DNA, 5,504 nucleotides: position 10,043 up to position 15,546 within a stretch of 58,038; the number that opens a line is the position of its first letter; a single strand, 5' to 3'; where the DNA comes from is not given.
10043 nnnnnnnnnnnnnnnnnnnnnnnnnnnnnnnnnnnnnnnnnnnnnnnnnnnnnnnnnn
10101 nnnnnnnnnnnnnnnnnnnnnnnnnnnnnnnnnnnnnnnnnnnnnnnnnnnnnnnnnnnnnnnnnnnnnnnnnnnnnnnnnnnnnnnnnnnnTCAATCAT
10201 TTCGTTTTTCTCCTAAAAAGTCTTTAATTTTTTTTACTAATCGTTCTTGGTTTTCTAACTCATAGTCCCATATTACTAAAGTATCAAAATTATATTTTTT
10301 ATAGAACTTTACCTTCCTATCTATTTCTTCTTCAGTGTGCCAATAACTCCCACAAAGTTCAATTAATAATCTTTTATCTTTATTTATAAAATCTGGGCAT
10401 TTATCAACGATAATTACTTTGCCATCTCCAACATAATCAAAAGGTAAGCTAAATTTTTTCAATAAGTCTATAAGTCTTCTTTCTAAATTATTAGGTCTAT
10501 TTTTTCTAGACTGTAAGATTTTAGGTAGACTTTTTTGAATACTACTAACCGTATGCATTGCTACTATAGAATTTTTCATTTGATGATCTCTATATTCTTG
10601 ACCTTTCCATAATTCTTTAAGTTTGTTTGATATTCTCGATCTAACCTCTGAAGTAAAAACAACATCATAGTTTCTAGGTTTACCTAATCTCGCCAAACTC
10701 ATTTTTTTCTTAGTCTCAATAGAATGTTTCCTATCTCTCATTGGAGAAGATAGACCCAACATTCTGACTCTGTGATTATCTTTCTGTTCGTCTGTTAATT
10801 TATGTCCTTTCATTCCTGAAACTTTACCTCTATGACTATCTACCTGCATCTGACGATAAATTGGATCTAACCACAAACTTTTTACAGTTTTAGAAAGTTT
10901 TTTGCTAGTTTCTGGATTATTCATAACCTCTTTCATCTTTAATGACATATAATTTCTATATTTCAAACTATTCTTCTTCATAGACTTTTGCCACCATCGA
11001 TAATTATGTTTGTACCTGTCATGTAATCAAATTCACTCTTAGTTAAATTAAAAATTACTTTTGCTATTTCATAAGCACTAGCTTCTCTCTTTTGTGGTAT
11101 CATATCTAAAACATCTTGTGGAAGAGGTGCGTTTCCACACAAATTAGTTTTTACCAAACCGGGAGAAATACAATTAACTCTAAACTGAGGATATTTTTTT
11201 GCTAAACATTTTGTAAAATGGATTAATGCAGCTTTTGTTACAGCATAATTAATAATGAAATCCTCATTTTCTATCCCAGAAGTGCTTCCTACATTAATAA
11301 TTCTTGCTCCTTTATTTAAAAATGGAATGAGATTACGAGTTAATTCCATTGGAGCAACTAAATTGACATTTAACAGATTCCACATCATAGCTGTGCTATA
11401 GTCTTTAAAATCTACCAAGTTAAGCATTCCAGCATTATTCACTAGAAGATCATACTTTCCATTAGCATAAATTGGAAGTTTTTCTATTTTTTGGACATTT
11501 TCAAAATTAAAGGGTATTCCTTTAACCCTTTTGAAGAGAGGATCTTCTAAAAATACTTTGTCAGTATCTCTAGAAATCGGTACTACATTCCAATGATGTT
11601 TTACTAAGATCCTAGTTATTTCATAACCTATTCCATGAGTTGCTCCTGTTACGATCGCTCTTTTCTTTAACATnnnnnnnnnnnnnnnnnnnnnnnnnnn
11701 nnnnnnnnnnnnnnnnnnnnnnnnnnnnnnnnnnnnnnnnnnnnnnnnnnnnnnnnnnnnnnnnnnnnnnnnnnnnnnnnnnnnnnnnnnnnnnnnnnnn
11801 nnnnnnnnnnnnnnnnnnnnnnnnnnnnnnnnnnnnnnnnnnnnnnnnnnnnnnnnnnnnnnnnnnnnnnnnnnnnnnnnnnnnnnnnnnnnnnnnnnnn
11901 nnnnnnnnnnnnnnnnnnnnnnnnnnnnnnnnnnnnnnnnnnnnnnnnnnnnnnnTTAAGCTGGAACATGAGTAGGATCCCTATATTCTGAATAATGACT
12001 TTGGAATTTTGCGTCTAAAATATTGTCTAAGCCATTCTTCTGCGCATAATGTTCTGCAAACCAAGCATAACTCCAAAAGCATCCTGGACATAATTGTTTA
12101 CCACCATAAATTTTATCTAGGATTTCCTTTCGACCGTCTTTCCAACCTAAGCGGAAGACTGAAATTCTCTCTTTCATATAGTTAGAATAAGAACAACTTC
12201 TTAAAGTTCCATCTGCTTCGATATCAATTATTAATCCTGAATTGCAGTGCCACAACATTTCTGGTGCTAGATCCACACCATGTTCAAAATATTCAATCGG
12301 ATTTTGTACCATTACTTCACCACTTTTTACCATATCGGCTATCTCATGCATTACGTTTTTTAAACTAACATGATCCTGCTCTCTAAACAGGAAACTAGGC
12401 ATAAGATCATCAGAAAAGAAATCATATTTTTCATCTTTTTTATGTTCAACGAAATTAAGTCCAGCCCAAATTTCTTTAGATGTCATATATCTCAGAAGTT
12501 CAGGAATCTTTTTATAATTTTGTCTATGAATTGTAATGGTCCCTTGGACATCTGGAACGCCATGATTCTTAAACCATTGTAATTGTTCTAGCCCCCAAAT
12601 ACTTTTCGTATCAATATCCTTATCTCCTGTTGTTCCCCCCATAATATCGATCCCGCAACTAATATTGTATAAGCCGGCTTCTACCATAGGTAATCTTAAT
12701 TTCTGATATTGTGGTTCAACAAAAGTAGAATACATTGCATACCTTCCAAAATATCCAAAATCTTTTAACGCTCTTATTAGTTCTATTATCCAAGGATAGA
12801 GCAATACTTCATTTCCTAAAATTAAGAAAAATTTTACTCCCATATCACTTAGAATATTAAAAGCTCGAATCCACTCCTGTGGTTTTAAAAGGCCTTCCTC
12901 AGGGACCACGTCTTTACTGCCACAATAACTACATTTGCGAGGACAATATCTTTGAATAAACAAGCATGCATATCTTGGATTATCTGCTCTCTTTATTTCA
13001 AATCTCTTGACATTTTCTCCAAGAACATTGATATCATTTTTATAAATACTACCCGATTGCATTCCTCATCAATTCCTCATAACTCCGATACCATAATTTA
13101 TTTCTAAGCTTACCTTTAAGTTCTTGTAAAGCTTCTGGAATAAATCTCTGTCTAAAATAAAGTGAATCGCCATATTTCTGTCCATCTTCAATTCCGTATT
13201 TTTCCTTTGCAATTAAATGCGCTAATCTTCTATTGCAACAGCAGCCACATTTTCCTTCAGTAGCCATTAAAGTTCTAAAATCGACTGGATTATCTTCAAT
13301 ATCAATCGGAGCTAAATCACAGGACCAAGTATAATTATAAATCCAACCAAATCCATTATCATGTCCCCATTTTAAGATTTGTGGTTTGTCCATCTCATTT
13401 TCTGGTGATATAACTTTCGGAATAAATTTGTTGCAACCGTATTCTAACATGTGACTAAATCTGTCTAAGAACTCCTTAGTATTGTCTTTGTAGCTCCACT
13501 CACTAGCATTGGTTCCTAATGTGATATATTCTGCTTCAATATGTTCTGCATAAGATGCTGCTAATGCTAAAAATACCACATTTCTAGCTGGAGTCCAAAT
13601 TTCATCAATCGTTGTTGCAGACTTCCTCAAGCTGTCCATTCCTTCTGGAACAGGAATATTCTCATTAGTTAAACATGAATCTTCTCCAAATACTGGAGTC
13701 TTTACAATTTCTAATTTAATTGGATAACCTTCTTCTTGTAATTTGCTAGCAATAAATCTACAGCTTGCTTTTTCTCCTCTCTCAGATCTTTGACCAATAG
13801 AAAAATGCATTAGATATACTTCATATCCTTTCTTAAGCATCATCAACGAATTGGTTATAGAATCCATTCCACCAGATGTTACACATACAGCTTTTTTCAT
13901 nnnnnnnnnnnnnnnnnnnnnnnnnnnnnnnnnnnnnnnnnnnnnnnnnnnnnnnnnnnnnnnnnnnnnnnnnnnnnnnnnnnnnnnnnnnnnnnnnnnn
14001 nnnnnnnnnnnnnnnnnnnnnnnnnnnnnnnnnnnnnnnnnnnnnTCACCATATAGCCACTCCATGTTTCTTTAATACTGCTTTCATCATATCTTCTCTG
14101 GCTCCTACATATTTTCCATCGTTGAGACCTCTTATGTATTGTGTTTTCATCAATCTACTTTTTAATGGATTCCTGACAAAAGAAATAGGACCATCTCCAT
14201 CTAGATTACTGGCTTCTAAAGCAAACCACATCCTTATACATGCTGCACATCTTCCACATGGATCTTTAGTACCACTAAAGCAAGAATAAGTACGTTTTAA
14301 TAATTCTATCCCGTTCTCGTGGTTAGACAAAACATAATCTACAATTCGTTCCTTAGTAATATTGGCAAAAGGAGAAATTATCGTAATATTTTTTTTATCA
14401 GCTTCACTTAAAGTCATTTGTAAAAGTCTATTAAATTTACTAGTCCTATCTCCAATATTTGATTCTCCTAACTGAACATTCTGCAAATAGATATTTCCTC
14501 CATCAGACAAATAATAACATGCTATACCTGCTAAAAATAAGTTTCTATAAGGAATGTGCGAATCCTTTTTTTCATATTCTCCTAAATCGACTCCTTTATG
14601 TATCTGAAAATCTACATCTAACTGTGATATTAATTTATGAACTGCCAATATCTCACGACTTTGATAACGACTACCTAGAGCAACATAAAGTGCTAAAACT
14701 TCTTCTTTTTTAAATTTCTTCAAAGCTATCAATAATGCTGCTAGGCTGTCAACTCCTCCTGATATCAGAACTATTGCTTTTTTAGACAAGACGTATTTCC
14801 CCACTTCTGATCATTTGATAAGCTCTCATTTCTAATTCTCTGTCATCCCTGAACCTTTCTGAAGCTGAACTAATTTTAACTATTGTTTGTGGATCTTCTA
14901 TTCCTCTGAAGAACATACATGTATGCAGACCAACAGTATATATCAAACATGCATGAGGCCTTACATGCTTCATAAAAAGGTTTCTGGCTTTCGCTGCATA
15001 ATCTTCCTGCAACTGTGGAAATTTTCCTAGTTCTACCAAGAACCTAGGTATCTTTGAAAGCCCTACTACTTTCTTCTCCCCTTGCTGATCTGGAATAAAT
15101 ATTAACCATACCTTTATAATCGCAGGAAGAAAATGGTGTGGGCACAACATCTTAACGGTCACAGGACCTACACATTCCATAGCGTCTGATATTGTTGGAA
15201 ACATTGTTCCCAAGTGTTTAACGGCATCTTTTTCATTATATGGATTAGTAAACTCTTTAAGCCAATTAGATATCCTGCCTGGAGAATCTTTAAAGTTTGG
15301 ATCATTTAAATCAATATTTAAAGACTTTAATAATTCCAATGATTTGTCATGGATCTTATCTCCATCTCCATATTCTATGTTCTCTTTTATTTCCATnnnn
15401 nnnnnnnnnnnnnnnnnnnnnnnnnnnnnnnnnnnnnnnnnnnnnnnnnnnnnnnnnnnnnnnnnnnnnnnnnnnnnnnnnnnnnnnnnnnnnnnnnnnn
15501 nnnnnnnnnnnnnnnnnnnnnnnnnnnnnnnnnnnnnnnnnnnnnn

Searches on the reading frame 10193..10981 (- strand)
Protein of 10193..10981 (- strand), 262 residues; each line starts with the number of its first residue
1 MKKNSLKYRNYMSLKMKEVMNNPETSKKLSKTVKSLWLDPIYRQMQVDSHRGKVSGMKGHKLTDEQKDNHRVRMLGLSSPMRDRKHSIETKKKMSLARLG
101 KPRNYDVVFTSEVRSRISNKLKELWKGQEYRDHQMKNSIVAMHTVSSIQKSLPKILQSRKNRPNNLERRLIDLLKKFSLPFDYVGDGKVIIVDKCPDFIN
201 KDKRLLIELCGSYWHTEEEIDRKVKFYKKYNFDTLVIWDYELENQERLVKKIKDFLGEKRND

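Call 30: search_protein_families(library=pfam, proteins=[window:10193-10981:-], max_evalue=0.001)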
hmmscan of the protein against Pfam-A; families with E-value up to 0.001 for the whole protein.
window:10193-10981:- (262 aa): 0 families

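Call 52: search_protein_families(library=padloc, proteins=[window:10193-10981:-], max_evalue=0.01)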
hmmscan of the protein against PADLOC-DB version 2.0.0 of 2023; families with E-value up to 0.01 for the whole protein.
window:10193-10981:- (262 aa): 0 families

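Call 62: search_protein_families(library=ncbifam, proteins=[window:10193-10981:-], max_evalue=0.01)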
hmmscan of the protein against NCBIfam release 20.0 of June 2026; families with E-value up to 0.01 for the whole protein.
window:10193-10981:- (262 aa): 1 family
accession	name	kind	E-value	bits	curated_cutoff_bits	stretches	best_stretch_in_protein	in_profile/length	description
TIGR00632.1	vsr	subfamily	0.00037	20.8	97.85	1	154-228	12-84/119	DNA mismatch endonuclease Vsr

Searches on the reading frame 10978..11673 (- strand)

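Call 30: search_protein_families(library=pfam, proteins=[window:10978-11673:-], max_evalue=0.001)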
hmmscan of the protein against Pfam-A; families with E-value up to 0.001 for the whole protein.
window:10978-11673:- (231 aa): 3 families
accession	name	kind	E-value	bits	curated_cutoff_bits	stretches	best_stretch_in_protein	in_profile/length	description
PF13561.12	adh_short_C2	-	7.1e-34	117.8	27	1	10-228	1-234/236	Enoyl-(Acyl carrier protein) reductase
PF00106.31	adh_short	-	2.2e-32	112.6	26.6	1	4-180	1-188/195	short chain dehydrogenase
PF23441.1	SDR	-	5.8e-07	29.6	27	1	95-179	113-199/258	SDR-like rossmann domain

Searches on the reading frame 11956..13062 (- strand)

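Call 28: search_protein_families(library=pfam, proteins=[window:11956-13062:-], max_evalue=0.001)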
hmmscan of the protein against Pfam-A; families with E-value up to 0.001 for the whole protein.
window:11956-13062:- (368 aa): 1 family
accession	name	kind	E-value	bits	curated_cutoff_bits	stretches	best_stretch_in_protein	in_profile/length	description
PF04055.27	Radical_SAM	-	4.6e-10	40.4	29.5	1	36-191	3-164/166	Radical SAM superfamily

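Call 52: search_protein_families(library=padloc, proteins=[window:11956-13062:-], max_evalue=0.01)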
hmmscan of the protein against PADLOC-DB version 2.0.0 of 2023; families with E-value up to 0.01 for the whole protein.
window:11956-13062:- (368 aa): 1 family
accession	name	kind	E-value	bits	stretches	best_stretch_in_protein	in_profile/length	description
PDLC02903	pVip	-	0.0057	14.1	1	33-103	3-69/257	Viperins not associated with kinases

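Call 62: search_protein_families(library=ncbifam, proteins=[window:11956-13062:-], max_evalue=0.01)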
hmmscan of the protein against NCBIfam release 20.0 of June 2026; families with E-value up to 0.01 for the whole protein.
window:11956-13062:- (368 aa): 7 families
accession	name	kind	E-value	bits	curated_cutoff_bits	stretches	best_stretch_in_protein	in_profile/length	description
TIGR04103.1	rSAM_nif11_3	equivalog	3e-07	29.4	725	1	30-291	5-266/412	nif11-class peptide radical SAM maturase 3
TIGR02109.1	PQQ_syn_pqqE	equivalog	3.1e-07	29.7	381.35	1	37-191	14-167/358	pyrroloquinoline quinone biosynthesis protein PqqE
TIGR02666.1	moaA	equivalog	8.2e-07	28.3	284.05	1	39-296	19-283/336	GTP 3',8-cyclase MoaA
TIGR02668.1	moaA_archaeal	equivalog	0.00015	20.9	325.25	1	36-294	16-269/303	GTP 3',8-cyclase MoaA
TIGR03913.1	rad_SAM_trio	equivalog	0.0003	19.3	591.75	1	32-140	21-126/477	GDL motif peptide-associated radical SAM/SPASM maturase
TIGR03961.1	rSAM_PTO1314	hypoth_equivalog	0.003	16.9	306.05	0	40-292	33-264/332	PTO1314 family radical SAM protein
NF001199.0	PRK00164.2-1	equivalog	0.0037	16.5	231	0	36-143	18-123/308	GTP 3',8-cyclase MoaA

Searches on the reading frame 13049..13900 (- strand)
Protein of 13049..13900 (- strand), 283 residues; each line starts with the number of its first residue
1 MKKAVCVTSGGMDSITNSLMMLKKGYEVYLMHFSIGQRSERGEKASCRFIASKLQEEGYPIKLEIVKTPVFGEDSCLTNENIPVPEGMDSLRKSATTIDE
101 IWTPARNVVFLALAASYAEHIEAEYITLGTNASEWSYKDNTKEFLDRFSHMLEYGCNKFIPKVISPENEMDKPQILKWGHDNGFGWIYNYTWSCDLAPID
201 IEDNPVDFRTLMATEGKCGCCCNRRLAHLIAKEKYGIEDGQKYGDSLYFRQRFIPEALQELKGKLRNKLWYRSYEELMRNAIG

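Call 28: search_protein_families(library=pfam, proteins=[window:13049-13900:-], max_evalue=0.001)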
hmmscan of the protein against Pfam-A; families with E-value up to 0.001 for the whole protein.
window:13049-13900:- (283 aa): 2 families
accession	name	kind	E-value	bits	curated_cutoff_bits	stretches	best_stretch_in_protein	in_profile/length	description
PF06508.19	QueC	-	7.5e-36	124.1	22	1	3-225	1-203/210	Queuosine biosynthesis protein QueC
PF02568.20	ThiI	-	1.4e-05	25.3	20.5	1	3-63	5-65/197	Thiamine biosynthesis protein (ThiI)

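Call 52: search_protein_families(library=padloc, proteins=[window:13049-13900:-], max_evalue=0.01)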
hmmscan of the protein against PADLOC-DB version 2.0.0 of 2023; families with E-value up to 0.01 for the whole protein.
window:13049-13900:- (283 aa): 1 family
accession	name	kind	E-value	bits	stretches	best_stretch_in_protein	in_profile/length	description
PDLC00911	QueC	-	6.5e-13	47.3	2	2-64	6-68/190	QueC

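Call 62: search_protein_families(library=ncbifam, proteins=[window:13049-13900:-], max_evalue=0.01)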
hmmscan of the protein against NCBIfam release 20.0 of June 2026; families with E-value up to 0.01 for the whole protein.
window:13049-13900:- (283 aa): 5 families
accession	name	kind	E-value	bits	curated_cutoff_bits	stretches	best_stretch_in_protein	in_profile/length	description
TIGR00364.1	TIGR00364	equivalog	1.8e-32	112.5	150.3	1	4-194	1-184/201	7-cyano-7-deazaguanine synthase QueC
NF008317.0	PRK11106.1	equivalog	2.9e-17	62.8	378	1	1-172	1-165/231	7-cyano-7-deazaguanine synthase QueC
TIGR00342.1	TIGR00342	equivalog_domain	2e-05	23.9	264.5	1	3-65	174-237/373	tRNA uracil 4-sulfurtransferase ThiI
NF006222.0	PRK08349.1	subfamily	0.00027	20.9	251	1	3-62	2-58/198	hypothetical protein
NF041925.1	QatC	equivalog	0.0039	16.1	280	0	3-55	102-154/398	Qat anti-phage system QueC-like protein QatC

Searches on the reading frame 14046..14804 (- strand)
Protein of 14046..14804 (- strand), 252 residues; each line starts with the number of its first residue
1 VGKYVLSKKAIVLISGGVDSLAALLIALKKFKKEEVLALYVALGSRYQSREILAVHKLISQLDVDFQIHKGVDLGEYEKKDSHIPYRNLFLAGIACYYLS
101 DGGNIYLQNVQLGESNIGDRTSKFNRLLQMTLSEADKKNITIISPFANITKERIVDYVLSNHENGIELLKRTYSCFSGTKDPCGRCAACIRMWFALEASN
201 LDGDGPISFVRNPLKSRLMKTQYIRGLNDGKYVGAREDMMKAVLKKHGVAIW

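Call 28: search_protein_families(library=pfam, proteins=[window:14046-14804:-], max_evalue=0.001)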
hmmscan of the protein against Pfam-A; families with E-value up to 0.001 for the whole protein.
window:14046-14804:- (252 aa): 4 families
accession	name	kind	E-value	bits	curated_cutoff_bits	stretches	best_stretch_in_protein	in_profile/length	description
PF06508.19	QueC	-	2.9e-23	82.9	22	2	76-192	85-202/210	Queuosine biosynthesis protein QueC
PF01507.26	PAPS_reduct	-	9.3e-05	23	22.5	1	10-174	2-165/175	Phosphoadenosine phosphosulfate reductase domain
PF01171.26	ATP_bind_3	-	0.0001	22.5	27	0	10-70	2-65/182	PP-loop family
PF02540.23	NAD_synthase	-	0.00073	19.2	21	0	7-67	18-77/242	NAD synthase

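Call 52: search_protein_families(library=padloc, proteins=[window:14046-14804:-], max_evalue=0.01)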
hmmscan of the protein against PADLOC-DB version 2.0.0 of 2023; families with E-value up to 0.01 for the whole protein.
window:14046-14804:- (252 aa): 1 family
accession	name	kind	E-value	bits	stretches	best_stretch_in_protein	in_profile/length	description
PDLC00911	QueC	-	7.3e-24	83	1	7-190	5-179/190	QueC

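Call 62: search_protein_families(library=ncbifam, proteins=[window:14046-14804:-], max_evalue=0.01)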
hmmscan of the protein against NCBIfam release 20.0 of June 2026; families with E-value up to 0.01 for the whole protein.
window:14046-14804:- (252 aa): 10 families
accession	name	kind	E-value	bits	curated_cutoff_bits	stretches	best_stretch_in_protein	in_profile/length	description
TIGR00364.1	TIGR00364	equivalog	1e-18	67.6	150.3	1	10-191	1-200/201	7-cyano-7-deazaguanine synthase QueC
NF008317.0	PRK11106.1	equivalog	4.5e-10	39.3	378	2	82-190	94-204/231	7-cyano-7-deazaguanine synthase QueC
TIGR02432.1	lysidine_TilS_N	equivalog_domain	1e-06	28.8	93.6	1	10-77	2-71/189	tRNA lysidine(34) synthetase TilS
NF006351.0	PRK08576.1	equivalog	1.2e-06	27.4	290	1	8-74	235-297/436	hypothetical protein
TIGR00268.2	TIGR00268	equivalog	3.2e-05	23.3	150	1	8-69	14-74/259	ATP-dependent sacrificial sulfur transferase LarE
TIGR00552.1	nadE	equivalog_domain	8.5e-05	21.9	63.65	1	7-72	22-87/251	NAD(+) synthase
NF010587.0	PRK13980.1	equivalog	0.00086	18.6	255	1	7-68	31-91/267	NAD+ synthase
NF010588.0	PRK13981.1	equivalog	0.004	15.6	479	1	8-67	286-344/546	NAD+ synthase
NF002048.0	PRK00876.1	subfamily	0.0086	14.9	313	0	7-42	36-72/330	NAD(+) synthase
NF038212.1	argG_rel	exception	0.0089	14.9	425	0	8-68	15-71/381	argininosuccinate synthase-related protein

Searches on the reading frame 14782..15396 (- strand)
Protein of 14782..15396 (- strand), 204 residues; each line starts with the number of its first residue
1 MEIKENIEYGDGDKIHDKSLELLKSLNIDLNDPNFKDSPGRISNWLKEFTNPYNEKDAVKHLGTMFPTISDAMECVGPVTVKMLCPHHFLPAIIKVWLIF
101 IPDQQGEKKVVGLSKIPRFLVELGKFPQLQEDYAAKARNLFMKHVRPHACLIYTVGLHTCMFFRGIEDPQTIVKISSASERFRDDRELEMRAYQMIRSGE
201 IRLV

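Call 28: search_protein_families(library=pfam, proteins=[window:14782-15396:-], max_evalue=0.001)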
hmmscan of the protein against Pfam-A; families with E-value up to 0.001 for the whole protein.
window:14782-15396:- (204 aa): 1 family
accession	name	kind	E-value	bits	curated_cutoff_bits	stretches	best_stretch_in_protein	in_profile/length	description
PF01227.27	GTP_cyclohydroI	-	3.2e-28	98.8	27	1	19-196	5-178/179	GTP cyclohydrolase I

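Call 62: search_protein_families(library=ncbifam, proteins=[window:14782-15396:-], max_evalue=0.01)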
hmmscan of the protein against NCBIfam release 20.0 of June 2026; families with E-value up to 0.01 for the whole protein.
window:14782-15396:- (204 aa): 4 families
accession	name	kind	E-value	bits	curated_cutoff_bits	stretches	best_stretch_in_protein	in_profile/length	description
NF006826.0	PRK09347.1-3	subfamily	1.8e-26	92.8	162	1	12-197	6-187/189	GTP cyclohydrolase I FolE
TIGR00063.1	folE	equivalog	2.1e-25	89.3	181.6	1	19-189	5-171/180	GTP cyclohydrolase I FolE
NF006825.1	PRK09347.1-2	subfamily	2.8e-21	75.8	174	1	21-196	7-178/179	GTP cyclohydrolase I FolE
NF006824.0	PRK09347.1-1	equivalog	5.1e-16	58.8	202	1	13-190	36-210/219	GTP cyclohydrolase I FolE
